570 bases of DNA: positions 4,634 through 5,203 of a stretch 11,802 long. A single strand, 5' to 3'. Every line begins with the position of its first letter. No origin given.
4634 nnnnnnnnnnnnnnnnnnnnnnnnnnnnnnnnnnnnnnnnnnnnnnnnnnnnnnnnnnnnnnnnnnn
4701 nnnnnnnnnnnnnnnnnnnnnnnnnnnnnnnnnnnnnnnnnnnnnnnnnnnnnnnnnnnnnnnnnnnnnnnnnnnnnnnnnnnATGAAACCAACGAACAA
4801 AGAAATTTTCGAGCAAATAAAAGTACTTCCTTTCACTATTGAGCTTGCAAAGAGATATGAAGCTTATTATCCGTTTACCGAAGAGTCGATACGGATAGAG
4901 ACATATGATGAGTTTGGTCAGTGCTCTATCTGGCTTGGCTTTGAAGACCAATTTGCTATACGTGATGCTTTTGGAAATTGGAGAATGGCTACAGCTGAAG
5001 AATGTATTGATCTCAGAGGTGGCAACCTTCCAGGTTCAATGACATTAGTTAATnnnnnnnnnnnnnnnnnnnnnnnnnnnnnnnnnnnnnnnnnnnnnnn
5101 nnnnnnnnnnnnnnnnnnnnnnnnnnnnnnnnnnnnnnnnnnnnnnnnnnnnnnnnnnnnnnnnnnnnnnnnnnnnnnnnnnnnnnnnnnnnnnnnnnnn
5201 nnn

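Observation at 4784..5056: Acidic 90-aa protein translationally coupled to the Mnt repressor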

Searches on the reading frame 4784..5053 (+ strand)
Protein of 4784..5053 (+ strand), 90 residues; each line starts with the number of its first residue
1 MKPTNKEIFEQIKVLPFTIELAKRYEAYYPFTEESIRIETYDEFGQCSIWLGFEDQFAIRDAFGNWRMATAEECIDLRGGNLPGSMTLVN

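Call 4: search_protein_families(library=pfam, proteins=[window:4784-5053:+], max_evalue=1)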
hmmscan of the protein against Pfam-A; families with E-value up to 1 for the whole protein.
window:4784-5053:+ (90 aa): 0 families

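Call 5: search_dna_similar(query=window:4784-5053:+, collection=phages, mode=protein, max_rows=40, max_evalue=0.01)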
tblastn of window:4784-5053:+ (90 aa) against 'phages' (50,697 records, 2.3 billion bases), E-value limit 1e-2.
No match.
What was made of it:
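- Checked: A tblastn of ORF90 against 50,697 phage records found nothing (call 5).
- Tried and rejected: Phage records. tblastn against 50,697 phage records found no match (call 5).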

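Call 7: find_homologous_proteins(query=window:4784-5053:+, max_evalue=0.01)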
Query window:4784-5053:+ (90 aa): 26 proteins with E <= 0.01 among 27 candidates.
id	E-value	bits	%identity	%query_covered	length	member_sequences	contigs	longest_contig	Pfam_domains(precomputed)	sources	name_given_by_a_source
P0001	2.5e-55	202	99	100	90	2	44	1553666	-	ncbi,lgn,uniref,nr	ncbi:TPA: hypothetical protein ACGTF0_004276 [Salmonella enterica]|uniref:Uncharacterized protein n=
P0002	9.3e-55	200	98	100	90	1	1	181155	-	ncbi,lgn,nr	ncbi:TPA: hypothetical protein O7142_000922 [Salmonella enterica]|nr:hypothetical protein [Salmonell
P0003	7.0e-49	181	91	100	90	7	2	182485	-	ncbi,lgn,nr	ncbi:hypothetical protein KV01_002604 [Salmonella enterica subsp. enterica]|nr:hypothetical protein 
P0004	1.3e-40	155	74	100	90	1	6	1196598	-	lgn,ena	-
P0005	1.9e-40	154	74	100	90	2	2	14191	-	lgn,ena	-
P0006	1.4e-39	152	73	100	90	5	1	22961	-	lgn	-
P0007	3.9e-38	147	72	100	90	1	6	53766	-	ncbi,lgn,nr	ncbi:TPA: hypothetical protein ACVU0F_004330 [Yersinia enterocolitica]|nr:hypothetical protein [Yers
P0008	4.6e-38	147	69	100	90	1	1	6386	-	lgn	-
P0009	3.1e-37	144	71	100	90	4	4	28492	-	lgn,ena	-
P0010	2.4e-35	138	68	100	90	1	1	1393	-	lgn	-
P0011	3.7e-35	137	69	100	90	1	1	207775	-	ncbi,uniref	ncbi:hypothetical protein [Enterobacter roggenkampii]|uniref:hypothetical protein n=1 Tax=Enterobact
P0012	5.3e-35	137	66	100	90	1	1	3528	-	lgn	-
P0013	4.4e-34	134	67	100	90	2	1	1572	-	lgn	-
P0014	7.5e-34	133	67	100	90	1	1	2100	-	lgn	-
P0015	3.9e-33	131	64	100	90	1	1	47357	-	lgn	-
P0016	4.1e-33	131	63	100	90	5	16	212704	-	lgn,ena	-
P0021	6.6e-30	121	62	100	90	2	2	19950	-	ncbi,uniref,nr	ncbi:hypothetical protein GPY51_21985 [Photorhabdus laumondii subsp. laumondii]|uniref:Uncharacteriz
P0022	5.9e-29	118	59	100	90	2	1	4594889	-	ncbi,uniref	ncbi:hypothetical protein WDV76_08850 [Xenorhabdus griffiniae]|uniref:hypothetical protein n=1 Tax=X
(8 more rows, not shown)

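Call 9: find_encoding_contigs(protein=P0007, flank=6000, max_places=3)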
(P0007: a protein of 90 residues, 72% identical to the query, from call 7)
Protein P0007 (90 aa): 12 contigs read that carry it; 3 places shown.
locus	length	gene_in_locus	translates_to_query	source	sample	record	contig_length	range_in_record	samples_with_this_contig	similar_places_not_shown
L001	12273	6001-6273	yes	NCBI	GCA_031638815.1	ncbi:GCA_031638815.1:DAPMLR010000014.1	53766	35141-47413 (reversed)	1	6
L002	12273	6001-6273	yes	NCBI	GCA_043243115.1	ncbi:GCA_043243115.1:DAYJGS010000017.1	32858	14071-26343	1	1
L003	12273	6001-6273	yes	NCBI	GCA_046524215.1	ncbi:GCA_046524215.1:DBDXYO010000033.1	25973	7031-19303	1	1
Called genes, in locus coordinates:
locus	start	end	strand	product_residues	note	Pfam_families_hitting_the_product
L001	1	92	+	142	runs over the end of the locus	-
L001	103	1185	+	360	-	PF19774:DUF6260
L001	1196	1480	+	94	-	-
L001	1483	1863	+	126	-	PF24085:DUF7370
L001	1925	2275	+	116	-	-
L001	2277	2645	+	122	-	-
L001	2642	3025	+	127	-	PF23842:Phage_tail_terminator_3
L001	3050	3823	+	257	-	PF02368:Big_2 (weak)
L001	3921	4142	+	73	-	-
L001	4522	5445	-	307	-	PF10543:ORF6N, PF10548:P22_AR_C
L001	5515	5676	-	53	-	PF03869:Arc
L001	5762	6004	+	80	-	PF03869:Arc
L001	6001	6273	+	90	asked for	-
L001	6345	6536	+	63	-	-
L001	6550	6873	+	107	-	-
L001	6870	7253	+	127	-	-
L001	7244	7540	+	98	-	-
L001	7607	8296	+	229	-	PF19759:DUF6246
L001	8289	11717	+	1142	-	PF20155:TMP_3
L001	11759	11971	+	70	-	-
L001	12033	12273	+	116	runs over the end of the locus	PF05939:Phage_min_tail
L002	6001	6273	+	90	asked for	-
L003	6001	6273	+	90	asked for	-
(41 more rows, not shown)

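Call 10: find_encoding_contigs(protein=P0022, flank=6000, max_places=2)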
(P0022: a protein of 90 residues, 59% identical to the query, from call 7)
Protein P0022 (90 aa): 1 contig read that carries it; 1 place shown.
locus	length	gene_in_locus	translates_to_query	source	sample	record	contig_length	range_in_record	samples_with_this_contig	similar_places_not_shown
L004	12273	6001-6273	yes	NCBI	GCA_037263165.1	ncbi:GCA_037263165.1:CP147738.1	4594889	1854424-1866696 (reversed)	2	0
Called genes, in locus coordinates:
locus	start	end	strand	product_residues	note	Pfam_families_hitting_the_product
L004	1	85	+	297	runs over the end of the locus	PF02498:Bro-N, PF10548:P22_AR_C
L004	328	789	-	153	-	-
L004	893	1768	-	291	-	PF10543:ORF6N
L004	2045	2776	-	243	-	PF03374:ANT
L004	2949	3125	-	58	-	-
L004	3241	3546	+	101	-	PF03869:Arc, PF22513:FitA-like_RHH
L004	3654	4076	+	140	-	-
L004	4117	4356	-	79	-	-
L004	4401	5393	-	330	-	PF04383:KilA-N, PF10548:P22_AR_C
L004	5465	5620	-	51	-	PF03869:Arc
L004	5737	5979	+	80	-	PF03869:Arc, PF22513:FitA-like_RHH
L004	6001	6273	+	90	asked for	-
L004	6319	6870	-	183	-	-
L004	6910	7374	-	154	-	-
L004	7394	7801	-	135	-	PF14485:DUF4431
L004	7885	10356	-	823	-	-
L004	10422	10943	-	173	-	-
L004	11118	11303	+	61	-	-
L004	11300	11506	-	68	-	-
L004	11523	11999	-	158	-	-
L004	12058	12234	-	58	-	-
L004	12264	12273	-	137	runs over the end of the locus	-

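Call 13: search_solved_structures(query=A1, max_evalue=10)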
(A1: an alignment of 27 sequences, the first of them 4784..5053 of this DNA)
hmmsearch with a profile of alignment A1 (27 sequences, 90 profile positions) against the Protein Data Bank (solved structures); distinct sequences matched with E-value up to 10: 0.
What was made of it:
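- Tried and rejected: A profile search at E <= 10 found nothing (call 13).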

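Call 14: search_protein_families(library=phrogs, proteins=[window:4784-5053:+], max_evalue=0.1)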
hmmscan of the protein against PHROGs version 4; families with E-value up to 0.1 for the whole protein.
window:4784-5053:+ (90 aa): 0 families

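Call 15: find_related_loci(query=A1, collection=genome_contigs, flank=6000)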
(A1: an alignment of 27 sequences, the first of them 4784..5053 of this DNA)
Query A1 (90 aa) in genome_contigs; peptide patterns used: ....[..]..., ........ (x = any residue, [..] = any of these).
103 stretches matched a pattern; 1 encode a relative of the query (tblastn E <= 1e-3); 1 distinct loci.
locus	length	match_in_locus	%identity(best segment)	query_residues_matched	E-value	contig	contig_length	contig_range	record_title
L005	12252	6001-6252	55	7-90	4e-29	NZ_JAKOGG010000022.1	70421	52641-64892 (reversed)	Shewanella electrica strain C32 NODE_22_length_70421_cov_142.696918, whole genome shotgun sequence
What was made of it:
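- Tried and rejected: It added only one locus, L005 from Shewanella (call 15).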

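Call 16: find_related_loci(query=A1, collection=viral_contigs, flank=6000)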
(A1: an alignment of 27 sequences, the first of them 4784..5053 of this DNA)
Query A1 (90 aa) in viral_contigs; peptide patterns used: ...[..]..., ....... (x = any residue, [..] = any of these).
111 stretches matched a pattern; 12 encode a relative of the query (tblastn E <= 1e-3); 12 distinct loci.
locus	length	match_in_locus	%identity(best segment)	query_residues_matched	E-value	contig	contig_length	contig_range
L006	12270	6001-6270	71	1-90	1e-43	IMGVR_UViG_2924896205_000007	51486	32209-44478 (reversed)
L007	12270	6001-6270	71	1-90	1e-43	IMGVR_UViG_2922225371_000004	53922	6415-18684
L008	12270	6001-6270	70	1-90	2e-42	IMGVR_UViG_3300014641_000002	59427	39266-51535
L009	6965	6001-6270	61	1-90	1e-37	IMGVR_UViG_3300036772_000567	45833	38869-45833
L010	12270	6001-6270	60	1-90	1e-35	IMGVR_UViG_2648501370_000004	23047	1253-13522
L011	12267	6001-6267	58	1-89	3e-34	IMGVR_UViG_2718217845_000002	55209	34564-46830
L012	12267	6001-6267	58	1-89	5e-34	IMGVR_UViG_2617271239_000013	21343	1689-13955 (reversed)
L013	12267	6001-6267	60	1-89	4e-34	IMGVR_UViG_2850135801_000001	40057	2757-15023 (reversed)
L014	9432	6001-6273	57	1-90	7e-34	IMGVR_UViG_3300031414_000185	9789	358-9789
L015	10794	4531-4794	58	2-89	6e-34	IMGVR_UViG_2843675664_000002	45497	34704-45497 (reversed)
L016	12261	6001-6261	57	1-87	6e-33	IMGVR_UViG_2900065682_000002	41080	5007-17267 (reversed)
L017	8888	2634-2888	56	5-89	3e-30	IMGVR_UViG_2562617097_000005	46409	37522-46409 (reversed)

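Call 20: predict_structure(alignment_id=A1)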
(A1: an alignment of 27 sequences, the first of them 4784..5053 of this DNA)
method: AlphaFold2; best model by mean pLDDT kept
length: 90 residues; sequences in the alignment: 27
mean_pLDDT: 92.1   pTM: 0.81
mean pLDDT of the five models: 92.1, 91.1, 90.5, 88.4, 86.9
residues with pLDDT >= 90: 75; 70-90: 13; 50-70: 2; < 50: 0
segments of 3 or more residues with pLDDT < 50: none
pLDDT, mean of each block of 10 residues (from residue 1): 91 97 94 95 93 95 94 92 78
secondary structure, 60 per line:
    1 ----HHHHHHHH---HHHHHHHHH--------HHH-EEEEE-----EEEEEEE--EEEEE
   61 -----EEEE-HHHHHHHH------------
elements in order: H5-12 H16-24 E37-41 E47-53 E56-60 E66-69 H71-78
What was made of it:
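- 4784..5056 (+): ORF90: a 90-aa acidic cytoplasmic protein and the subject of the finding. Predicted fold is two helices, a four-strand antiparallel sheet, then a helix. AF2 pLDDT 92.1, pTM 0.81: call 20.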

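Call 27: search_protein_representatives(alignment_id=A1)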
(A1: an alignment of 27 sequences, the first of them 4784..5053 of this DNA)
Query: 27 sequences, 90 profile positions. Proteins with E-value up to 0.001 (for the whole library): 10; up to 1e-10: 5; up to 1e-30: 1. The best 10 are listed.
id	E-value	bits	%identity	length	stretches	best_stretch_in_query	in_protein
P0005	7.5e-47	173.3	-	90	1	1-90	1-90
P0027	8.8e-24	99.4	-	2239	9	54-87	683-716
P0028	2.7e-20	88.2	-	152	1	5-87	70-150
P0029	3.4e-15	71.8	-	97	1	5-85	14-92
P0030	2.7e-13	65.7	-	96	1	2-88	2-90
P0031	2.1e-08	50.1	-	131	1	4-83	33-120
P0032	3.8e-06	42.8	-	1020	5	56-85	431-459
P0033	4.1e-06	42.7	-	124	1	5-74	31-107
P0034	1.9e-04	37.4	-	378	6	58-83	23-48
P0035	4.2e-04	36.3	-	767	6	20-77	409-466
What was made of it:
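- Tried and rejected: The search of 1.84 billion representatives gave 10 hits (call 27).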

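Call 29: search_protein_families(library=pfam, proteins=[P0027, P0028, P0029, P0030, P0031, P0032, P0033, P0034, P0035], max_evalue=0.01)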
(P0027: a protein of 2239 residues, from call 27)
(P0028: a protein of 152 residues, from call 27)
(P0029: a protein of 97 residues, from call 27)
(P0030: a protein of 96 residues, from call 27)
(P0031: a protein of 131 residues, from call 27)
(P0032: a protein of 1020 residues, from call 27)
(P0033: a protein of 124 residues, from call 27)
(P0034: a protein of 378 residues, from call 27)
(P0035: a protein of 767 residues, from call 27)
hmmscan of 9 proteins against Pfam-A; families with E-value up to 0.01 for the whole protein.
P0027 (2239 aa): 9 families
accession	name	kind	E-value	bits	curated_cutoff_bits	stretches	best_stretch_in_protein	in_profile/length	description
PF19077.6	Big_13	-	3.4e-36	124.2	27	3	222-279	36-95/102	Bacterial Ig-like domain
PF00353.25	HemolysinCabind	-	2.1e-26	91.9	23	4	2112-2145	2-35/36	RTX calcium-binding nonapeptide repeat (4 copies)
PF00092.34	VWA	-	5e-11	43.6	23.8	1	1661-1785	1-124/174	von Willebrand factor type A domain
PF13519.12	VWA_2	-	1.3e-10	42.3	27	1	1663-1776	2-107/107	von Willebrand factor type A domain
PF11896.14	GlgE_dom_N_S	-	9.7e-10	39.5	25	0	1234-1291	23-78/179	Alpha-1,4-glucan:maltose-1-phosphate maltosyltransferase, domain N/S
PF19501.5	PcRGLX_1st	-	2.7e-09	37.1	22.1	0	635-666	29-63/83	PcRGLX-like N-terminal RIFT barrel domain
PF11196.13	DUF2834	-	7.5e-09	36.2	22.9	0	677-718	23-62/96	Protein of unknown function DUF2834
PF20900.3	PMT_C3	-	7.7e-09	35.9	27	0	1262-1301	109-147/181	Pasteurella multocida toxin, C3 domain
PF09967.15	DUF2201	-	0.0051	17.4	26.4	0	1662-1754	1-76/123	VWA-like domain (DUF2201)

P0028 (152 aa): 1 family
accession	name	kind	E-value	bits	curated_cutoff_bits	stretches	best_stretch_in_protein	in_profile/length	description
PF03869.20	Arc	-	0.0043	17.3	20.4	0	15-52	9-46/50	Arc-like DNA binding domain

P0029 (97 aa): 0 families

P0030 (96 aa): 0 families

P0031 (131 aa): 0 families

P0032 (1020 aa): 3 families
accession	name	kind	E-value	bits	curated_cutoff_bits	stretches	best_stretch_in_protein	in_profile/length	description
PF09134.16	Invasin_D3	-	5.4e-11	43.3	33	0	829-903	7-75/98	Invasin, domain 3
PF18565.7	Glyco_hydro2_C5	-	1.2e-07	31.9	32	0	10-35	17-42/103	Glycoside hydrolase family 2 C-terminal domain 5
PF24039.1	DUF7348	-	0.00013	22.6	27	0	683-713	18-48/70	Domain of unknown function (DUF7348)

P0033 (124 aa): 0 families

P0034 (378 aa): 5 families
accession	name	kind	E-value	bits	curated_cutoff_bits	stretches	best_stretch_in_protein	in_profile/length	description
PF12911.12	OppC_N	-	0.00027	21.2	23.9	0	90-109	6-25/53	N-terminal TM domain of oligopeptide transport permease C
PF07128.17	DUF1380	-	0.0003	21.3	26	0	10-41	87-118/137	Protein of unknown function (DUF1380)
PF03735.19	ENT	-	0.0014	19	28.5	0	317-334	26-43/71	ENT domain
PF24749.2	DUF7695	-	0.0014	18.7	25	0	301-332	1-32/58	Domain of unknown function (DUF7695)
PF11089.13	SyrA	-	0.0028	17.9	25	0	10-24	9-23/38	Exopolysaccharide production repressor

P0035 (767 aa): 1 family
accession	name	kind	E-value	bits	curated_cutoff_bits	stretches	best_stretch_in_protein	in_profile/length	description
PF08356.18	EF_assoc_2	-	0.0073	16.7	23.7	0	586-605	51-70/87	EF hand associated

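Call 31: find_homologous_proteins(query=P0028, max_evalue=0.01)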
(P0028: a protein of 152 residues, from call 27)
Query P0028 (152 aa): 2 proteins with E <= 0.01 among 17 candidates.
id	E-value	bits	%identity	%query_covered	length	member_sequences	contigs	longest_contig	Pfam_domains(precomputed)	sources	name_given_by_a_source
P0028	1.0e-96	339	100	100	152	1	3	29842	-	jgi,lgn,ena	-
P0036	1.2e-17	82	77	35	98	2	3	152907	-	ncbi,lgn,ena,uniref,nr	ncbi:hypothetical protein [Acinetobacter junii]|uniref:hypothetical protein n=1 Tax=Acinetobacter ju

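Call 32: fold_search(model_id=the predicted structure, library=viral)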
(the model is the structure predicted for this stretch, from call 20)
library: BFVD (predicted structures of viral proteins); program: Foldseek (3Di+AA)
matches with E <= 10: 1016; with E <= 0.001: 0
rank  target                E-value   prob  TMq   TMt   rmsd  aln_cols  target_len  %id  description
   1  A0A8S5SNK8            2.0e-02  0.93  0.41  0.51   8.5        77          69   12  Uncharacterized protein [Myoviridae sp. ctPoO4]
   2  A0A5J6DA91            5.4e-02  0.21  0.26  0.27  11.4       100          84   14  Uncharacterized protein [Erwinia phage pEp_SNUABM_08]
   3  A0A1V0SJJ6            5.8e-02  0.80  0.39  0.30   7.6        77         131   14  Uncharacterized protein [Klosneuvirus KNV1]
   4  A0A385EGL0            7.9e-02  0.35  0.31  0.20  10.3        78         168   13  Uncharacterized protein [Caulobacter phage CcrSC]
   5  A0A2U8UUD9            9.0e-02  0.35  0.35  0.14   7.8        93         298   13  Uncharacterized protein [Microbacterium phage Hendrix]
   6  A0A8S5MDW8            1.2e-01  0.12  0.20  0.10  10.9        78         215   15  Baseplate wedge protein [Siphoviridae sp. ctYh54]
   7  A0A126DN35            1.5e-01  0.35  0.32  0.32   6.6        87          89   10  (no name in the UniProt tables at hand)
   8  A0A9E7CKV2            1.8e-01  0.44  0.34  0.10   6.8        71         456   17  (no name in the UniProt tables at hand)
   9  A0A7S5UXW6            1.8e-01  0.06  0.17  0.09  12.6        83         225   16  (no name in the UniProt tables at hand)
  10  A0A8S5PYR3            2.2e-01  0.44  0.35  0.46  10.1        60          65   17  Uncharacterized protein [Podoviridae sp. ctIlO27]
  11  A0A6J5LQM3            2.6e-01  0.21  0.31  0.29   9.5        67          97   18  Uncharacterized protein [uncultured Caudovirales phage]
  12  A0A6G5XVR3            2.8e-01  0.33  0.38  0.35   6.6        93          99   12  (no name in the UniProt tables at hand)
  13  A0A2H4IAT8            2.8e-01  0.18  0.25  0.26  12.5        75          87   17  Uncharacterized protein [Erwinia phage vB_EamM_Y3]
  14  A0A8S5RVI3            2.8e-01  0.11  0.29  0.21  14.9       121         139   19  Uncharacterized protein [Siphoviridae sp. ctHip2]
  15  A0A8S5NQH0            3.0e-01  0.30  0.36  0.10  11.7        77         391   22  Dockerin type 1 [Myoviridae sp. ctagO6]
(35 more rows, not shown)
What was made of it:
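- Tried and rejected: Foldseek against BFVD gave a best E of 0.02 with poor superposition (call 32).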

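Call 33: find_encoding_contigs(protein=P0028, flank=5000, max_places=3)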
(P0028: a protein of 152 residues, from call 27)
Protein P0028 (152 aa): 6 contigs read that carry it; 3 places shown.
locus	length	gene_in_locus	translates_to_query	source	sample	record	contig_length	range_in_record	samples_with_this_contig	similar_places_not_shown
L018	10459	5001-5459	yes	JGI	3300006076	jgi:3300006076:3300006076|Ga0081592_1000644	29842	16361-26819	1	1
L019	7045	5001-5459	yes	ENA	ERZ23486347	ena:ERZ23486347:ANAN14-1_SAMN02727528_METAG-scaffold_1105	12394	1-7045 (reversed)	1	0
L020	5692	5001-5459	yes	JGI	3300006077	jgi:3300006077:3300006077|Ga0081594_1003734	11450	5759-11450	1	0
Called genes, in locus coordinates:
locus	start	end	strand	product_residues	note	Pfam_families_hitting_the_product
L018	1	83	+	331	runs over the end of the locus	PF09950:Major_capside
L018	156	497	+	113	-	-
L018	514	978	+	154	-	-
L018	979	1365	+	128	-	PF07030:Phage_Mu_Gp36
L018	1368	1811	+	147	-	PF23840:Phage_tail_terminator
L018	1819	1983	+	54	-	-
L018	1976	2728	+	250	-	PF27730:UCP028589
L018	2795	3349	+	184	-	-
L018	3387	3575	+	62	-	PF07927:HicA_toxin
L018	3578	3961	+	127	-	PF15919:HicB_lk_antitox, PF15970:HicB-like_2 (weak), PF01402:RHH_1 (weak)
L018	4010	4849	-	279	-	PF10543:ORF6N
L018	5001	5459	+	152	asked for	-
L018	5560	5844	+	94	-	-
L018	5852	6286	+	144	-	-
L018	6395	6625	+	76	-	-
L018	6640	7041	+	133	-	PF09669:Phage_pRha, PF10549:ORF11CD3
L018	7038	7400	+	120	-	-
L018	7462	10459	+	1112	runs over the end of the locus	PF20155:TMP_3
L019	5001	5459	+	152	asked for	-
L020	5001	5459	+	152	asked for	-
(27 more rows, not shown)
